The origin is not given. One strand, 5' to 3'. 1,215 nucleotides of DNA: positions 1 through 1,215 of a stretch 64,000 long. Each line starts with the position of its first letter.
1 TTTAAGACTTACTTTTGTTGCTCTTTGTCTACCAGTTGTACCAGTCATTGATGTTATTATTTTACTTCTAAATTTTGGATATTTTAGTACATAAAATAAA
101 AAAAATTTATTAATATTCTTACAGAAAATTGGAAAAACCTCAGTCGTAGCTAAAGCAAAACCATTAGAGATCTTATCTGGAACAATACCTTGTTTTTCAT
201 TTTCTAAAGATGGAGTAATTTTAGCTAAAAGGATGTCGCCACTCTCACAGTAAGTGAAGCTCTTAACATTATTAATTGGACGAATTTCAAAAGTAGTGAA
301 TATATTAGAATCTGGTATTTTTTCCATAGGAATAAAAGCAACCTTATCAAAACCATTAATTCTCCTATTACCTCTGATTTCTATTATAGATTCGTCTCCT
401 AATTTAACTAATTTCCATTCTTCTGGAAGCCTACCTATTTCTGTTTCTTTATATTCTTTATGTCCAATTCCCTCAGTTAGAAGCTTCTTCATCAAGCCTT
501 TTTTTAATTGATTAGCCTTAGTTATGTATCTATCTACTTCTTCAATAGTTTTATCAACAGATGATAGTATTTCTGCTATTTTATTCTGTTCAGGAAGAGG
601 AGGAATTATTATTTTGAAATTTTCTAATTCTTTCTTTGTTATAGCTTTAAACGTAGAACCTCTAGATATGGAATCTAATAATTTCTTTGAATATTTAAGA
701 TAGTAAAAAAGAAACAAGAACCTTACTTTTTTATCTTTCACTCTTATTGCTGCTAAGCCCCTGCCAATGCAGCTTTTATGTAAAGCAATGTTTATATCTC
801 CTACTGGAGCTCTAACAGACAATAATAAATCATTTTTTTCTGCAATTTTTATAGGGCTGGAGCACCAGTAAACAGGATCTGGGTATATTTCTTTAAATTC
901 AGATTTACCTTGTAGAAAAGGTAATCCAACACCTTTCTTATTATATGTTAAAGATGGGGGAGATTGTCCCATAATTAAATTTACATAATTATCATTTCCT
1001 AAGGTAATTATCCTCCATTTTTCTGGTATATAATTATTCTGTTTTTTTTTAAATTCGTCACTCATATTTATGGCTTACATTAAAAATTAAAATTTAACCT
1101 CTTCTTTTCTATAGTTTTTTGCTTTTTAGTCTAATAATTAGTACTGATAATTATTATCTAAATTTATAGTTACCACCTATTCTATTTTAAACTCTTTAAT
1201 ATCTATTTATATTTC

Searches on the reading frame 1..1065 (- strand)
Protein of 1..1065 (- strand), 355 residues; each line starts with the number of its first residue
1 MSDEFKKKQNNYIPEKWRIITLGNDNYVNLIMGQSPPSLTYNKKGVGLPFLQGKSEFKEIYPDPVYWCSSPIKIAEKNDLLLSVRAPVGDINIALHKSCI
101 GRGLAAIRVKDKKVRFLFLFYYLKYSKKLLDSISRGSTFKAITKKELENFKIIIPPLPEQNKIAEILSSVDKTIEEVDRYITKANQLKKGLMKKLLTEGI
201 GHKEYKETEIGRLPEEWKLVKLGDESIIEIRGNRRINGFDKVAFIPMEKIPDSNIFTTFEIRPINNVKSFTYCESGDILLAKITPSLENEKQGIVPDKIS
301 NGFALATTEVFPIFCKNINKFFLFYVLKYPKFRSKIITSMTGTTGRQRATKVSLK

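Call 59: search_protein_families(library=pfam, proteins=[window:1-1065:-], max_evalue=1e-8)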
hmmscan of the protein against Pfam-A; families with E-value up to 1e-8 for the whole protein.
window:1-1065:- (355 aa): 1 family
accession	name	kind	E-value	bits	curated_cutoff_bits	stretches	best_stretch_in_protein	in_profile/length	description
PF01420.25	Methylase_S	-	8.5e-26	91.6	22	1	74-175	56-159/168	Type I restriction modification DNA specificity domain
